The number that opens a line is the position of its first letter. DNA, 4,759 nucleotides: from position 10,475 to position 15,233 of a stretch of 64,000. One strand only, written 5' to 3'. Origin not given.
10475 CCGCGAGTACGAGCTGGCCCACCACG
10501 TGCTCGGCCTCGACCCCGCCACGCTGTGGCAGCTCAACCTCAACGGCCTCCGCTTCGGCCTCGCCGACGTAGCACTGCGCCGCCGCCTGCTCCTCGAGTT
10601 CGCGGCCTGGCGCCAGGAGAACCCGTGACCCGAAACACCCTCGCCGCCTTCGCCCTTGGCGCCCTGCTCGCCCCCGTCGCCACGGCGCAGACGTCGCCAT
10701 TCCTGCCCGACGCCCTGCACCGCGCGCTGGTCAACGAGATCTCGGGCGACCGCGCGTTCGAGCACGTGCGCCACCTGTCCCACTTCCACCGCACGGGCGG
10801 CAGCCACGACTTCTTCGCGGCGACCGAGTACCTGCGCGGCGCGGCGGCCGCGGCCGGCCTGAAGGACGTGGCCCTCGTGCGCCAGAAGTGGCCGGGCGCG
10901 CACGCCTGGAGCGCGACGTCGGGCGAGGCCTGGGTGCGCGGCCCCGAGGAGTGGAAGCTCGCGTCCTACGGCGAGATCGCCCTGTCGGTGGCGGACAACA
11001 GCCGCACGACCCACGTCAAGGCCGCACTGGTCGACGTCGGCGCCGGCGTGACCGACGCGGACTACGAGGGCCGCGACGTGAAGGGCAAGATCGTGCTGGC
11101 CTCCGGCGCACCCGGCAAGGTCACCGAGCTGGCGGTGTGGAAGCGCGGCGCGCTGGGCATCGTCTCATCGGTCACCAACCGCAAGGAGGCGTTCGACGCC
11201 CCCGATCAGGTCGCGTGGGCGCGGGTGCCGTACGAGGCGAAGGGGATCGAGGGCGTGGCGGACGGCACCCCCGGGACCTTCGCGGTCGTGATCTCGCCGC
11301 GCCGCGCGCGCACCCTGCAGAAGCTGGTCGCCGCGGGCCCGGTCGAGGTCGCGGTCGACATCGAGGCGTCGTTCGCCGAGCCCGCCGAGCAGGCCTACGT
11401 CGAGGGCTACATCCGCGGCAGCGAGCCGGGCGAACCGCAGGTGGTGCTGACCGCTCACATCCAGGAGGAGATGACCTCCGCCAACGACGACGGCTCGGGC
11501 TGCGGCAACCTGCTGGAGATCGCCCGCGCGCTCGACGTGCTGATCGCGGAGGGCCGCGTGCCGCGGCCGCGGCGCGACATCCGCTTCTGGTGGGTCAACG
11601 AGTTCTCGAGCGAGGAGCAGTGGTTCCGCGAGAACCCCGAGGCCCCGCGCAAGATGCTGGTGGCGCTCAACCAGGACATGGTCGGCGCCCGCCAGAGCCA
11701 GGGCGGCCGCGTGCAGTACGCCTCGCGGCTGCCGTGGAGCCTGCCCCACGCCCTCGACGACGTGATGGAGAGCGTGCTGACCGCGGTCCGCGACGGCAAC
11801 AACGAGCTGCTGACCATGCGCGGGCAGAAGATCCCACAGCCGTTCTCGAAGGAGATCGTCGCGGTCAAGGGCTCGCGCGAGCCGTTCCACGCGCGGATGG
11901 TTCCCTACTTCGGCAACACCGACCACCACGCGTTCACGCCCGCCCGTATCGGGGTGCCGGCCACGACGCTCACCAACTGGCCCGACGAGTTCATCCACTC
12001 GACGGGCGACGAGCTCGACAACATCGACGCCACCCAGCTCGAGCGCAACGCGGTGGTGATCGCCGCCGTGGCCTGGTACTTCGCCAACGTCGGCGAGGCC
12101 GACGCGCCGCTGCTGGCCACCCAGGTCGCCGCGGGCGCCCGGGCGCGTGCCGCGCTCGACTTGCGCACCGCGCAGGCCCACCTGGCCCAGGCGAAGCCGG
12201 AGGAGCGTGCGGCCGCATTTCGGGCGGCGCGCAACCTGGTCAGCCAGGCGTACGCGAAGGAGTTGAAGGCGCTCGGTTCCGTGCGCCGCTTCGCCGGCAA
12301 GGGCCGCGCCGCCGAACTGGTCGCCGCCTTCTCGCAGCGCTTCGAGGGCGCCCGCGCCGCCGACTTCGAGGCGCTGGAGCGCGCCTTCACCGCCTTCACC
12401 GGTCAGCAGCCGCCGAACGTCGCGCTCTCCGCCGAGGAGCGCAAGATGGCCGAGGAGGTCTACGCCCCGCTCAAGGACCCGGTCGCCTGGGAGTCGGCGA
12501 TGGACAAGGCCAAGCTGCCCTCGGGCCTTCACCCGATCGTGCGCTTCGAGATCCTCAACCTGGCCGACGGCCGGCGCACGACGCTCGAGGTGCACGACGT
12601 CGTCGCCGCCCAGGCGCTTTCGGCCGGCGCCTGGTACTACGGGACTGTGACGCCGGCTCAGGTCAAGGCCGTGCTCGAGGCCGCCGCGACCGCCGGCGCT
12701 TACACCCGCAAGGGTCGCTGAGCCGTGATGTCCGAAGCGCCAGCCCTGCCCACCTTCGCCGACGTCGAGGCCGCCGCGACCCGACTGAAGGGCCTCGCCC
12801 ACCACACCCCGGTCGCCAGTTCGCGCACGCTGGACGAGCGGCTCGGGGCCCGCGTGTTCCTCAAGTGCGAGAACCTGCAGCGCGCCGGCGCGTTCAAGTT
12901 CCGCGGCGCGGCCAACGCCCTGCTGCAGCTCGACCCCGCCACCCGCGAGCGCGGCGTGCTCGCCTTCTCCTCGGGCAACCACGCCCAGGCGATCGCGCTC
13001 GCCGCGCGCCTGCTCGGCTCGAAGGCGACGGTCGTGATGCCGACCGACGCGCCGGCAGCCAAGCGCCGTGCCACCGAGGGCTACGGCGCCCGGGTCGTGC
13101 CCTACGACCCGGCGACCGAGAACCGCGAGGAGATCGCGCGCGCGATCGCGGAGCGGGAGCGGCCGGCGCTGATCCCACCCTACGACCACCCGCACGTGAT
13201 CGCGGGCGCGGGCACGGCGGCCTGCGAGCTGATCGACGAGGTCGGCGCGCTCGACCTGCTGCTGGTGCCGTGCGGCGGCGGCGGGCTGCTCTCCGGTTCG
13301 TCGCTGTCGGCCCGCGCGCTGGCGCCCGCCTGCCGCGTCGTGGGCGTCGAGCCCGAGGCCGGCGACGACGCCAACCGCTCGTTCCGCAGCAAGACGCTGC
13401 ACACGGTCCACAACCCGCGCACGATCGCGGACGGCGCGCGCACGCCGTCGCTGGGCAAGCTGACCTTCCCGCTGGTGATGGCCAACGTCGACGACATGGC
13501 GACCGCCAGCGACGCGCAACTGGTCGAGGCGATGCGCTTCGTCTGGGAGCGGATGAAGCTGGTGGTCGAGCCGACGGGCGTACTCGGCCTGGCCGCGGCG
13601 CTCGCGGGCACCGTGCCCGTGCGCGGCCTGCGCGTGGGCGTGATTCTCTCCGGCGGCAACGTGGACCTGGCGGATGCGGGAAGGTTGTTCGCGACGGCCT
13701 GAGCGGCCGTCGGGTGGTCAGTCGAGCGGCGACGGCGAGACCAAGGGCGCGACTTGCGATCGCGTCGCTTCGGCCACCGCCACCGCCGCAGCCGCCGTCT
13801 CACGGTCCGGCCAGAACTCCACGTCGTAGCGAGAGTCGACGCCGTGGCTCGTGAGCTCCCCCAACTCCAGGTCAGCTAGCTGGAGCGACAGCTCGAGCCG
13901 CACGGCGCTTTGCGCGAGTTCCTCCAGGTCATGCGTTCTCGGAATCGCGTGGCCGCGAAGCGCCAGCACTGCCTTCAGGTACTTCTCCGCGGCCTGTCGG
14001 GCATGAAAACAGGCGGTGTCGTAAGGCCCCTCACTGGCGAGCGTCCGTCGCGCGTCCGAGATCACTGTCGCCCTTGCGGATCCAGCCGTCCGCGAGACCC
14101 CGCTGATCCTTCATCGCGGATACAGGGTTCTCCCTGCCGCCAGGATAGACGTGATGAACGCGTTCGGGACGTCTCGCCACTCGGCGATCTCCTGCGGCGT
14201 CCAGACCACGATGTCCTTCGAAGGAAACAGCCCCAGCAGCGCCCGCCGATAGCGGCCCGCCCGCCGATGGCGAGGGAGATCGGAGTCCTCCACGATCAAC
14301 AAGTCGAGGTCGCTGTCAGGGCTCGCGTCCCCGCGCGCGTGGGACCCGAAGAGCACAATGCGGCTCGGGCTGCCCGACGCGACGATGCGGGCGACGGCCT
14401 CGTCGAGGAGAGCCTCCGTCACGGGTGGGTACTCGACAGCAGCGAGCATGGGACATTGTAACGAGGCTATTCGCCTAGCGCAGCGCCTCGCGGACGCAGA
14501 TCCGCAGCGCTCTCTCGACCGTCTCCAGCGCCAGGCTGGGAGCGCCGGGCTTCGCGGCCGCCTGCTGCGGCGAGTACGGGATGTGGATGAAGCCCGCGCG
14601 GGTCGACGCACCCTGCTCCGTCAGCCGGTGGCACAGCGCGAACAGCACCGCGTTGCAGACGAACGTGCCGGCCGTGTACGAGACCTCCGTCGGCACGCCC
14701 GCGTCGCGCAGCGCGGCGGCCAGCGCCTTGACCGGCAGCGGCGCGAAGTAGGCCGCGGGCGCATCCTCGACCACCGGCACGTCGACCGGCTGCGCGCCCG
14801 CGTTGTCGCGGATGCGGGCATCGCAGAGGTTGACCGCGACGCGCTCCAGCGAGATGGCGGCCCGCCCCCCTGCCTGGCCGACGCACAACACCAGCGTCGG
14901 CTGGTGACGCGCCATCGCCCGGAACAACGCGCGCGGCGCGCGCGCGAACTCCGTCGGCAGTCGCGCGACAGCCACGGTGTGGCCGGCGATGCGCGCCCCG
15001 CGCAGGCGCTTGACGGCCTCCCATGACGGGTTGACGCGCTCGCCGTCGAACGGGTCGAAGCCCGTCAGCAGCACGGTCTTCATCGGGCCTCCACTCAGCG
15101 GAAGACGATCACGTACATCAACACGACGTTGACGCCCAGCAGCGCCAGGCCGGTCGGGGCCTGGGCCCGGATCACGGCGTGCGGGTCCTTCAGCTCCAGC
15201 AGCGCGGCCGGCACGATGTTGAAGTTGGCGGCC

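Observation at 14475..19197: Complete translationally coupled pyroglutamate-handling operon: pxpB-pxpC-pxpA-DUF969-DUF979-pcp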

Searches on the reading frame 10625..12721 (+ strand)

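Call 22: search_protein_families(library=pfam, proteins=[window:10625-12721:+], max_evalue=0.01)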
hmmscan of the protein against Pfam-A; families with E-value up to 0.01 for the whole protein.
window:10625-12721:+ (698 aa): 1 family
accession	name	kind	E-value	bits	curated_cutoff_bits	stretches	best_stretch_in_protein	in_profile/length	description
PF04389.22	Peptidase_M28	-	1.1e-14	55.1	21.3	1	263-482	6-192/193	Peptidase family M28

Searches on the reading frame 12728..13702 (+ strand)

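Call 22: search_protein_families(library=pfam, proteins=[window:12728-13702:+], max_evalue=0.01)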
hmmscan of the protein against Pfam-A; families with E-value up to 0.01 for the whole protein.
window:12728-13702:+ (324 aa): 1 family
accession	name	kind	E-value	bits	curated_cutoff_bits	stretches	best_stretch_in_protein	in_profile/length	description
PF00291.31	PALP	-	2.7e-74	250.6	35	1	26-309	7-295/295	Pyridoxal-phosphate dependent enzyme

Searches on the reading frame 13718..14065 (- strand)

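Call 34: search_protein_families(library=pfam, proteins=[window:13718-14065:-], max_evalue=0.01)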
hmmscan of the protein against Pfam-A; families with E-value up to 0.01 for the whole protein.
window:13718-14065:- (115 aa): 1 family
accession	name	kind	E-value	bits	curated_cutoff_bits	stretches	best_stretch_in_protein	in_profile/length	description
PF05168.19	HEPN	-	2.6e-20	73.2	22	1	7-100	16-109/117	HEPN domain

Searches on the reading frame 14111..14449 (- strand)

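Call 34: search_protein_families(library=pfam, proteins=[window:14111-14449:-], max_evalue=0.01)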
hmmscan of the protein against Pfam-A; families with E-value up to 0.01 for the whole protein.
window:14111-14449:- (112 aa): 2 families
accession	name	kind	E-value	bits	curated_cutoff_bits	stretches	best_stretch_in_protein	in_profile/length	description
PF01909.29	NTP_transf_2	-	3.7e-11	43.7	21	1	28-92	14-81/93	Nucleotidyltransferase domain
PF18765.7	Polbeta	-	1e-07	32.4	26.9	1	28-110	13-88/93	Polymerase beta, Nucleotidyltransferase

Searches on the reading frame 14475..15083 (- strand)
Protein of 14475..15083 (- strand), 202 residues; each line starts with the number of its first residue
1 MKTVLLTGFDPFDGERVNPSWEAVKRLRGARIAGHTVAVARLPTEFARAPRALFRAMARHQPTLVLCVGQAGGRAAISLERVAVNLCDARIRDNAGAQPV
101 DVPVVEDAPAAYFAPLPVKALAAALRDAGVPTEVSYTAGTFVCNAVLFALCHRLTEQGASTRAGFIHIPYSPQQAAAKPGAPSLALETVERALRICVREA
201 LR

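Call 6: search_protein_families(library=pfam, proteins=[window:14475-15083:-])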
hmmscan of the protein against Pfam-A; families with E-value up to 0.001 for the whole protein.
window:14475-15083:- (202 aa): 1 family
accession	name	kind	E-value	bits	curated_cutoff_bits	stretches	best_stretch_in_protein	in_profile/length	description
PF01470.22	Peptidase_C15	-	7.7e-74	248.6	22.7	1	3-201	2-202/204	Pyroglutamyl peptidase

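Call 7: search_protein_families(library=ncbifam, proteins=[window:14475-15083:-])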
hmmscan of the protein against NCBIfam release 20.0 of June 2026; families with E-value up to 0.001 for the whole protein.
window:14475-15083:- (202 aa): 6 families
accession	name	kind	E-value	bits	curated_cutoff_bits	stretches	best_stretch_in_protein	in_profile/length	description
NF009676.0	PRK13197.1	subfamily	6.6e-80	268.1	199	1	1-200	1-200/215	pyroglutamyl-peptidase I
TIGR00504.1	pyro_pdase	equivalog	1e-76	257.7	201.75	1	4-201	2-199/213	pyroglutamyl-peptidase I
NF009673.0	PRK13194.1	equivalog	1.9e-55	187.9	274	1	4-201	3-204/208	pyroglutamyl-peptidase I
NF009675.0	PRK13196.1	equivalog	2e-48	165.1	308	1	1-198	1-205/219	pyroglutamyl-peptidase I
NF009674.0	PRK13195.1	equivalog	9.7e-37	127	382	1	1-197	1-202/222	pyrrolidone-carboxylate peptidase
NF009672.0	PRK13193.1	equivalog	1.4e-31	109.9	271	1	3-198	2-196/209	pyroglutamyl-peptidase I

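Call 44: search_solved_structures(query=window:14475-15083:-, show_alignments=1)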
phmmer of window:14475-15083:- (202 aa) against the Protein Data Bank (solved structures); distinct sequences matched with E-value up to 0.001: 21.
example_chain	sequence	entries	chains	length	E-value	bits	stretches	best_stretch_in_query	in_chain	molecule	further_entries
4gxh_A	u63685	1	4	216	6.5e-65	222.2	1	1-200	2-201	Pyrrolidone-carboxylate peptidase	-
4hps_A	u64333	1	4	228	7.9e-65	221.9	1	1-200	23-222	Pyrrolidone-carboxylate peptidase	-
3lac_A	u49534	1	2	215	2.4e-62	213.8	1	1-198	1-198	Pyrrolidone-carboxylate peptidase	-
3rnz_A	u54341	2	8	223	5.1e-60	206.2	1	2-197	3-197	Pyrrolidone-carboxylate peptidase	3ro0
1aug_A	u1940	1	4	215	1.6e-59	204.5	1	2-197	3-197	PYROGLUTAMYL PEPTIDASE-1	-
3giu_A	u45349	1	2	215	1.2e-48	169.1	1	4-197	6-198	Pyrrolidone-carboxylate peptidase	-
1iu8_A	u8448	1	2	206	8.4e-46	159.8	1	4-200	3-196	Pyrrolidone-carboxylate peptidase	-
1a2z_A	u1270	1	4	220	1.3e-44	155.9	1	1-200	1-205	PYRROLIDONE CARBOXYL PEPTIDASE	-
1iof_A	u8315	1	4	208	1.6e-43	152.4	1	4-201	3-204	PYRROLIDONE CARBOXYL PEPTIDASE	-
2df5_A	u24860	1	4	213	2e-43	152.1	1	4-201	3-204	Pyrrolidone-carboxylate peptidase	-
1z8x_A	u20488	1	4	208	5.5e-43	150.6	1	4-201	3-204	Pyrrolidone-carboxylate peptidase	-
1z8w_A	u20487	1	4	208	7.5e-43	150.2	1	4-201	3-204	Pyrrolidone-carboxylate peptidase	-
1x10_A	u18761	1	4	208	1.6e-42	149.2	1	4-201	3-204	Pyrrolidone-carboxylate peptidase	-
1ioi_A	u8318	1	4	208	3e-42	148.2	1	4-201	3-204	PYRROLIDONE CARBOXYL PEPTIDASE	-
1z8t_A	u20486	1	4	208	3.1e-42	148.2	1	4-201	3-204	Pyrrolidone-carboxylate peptidase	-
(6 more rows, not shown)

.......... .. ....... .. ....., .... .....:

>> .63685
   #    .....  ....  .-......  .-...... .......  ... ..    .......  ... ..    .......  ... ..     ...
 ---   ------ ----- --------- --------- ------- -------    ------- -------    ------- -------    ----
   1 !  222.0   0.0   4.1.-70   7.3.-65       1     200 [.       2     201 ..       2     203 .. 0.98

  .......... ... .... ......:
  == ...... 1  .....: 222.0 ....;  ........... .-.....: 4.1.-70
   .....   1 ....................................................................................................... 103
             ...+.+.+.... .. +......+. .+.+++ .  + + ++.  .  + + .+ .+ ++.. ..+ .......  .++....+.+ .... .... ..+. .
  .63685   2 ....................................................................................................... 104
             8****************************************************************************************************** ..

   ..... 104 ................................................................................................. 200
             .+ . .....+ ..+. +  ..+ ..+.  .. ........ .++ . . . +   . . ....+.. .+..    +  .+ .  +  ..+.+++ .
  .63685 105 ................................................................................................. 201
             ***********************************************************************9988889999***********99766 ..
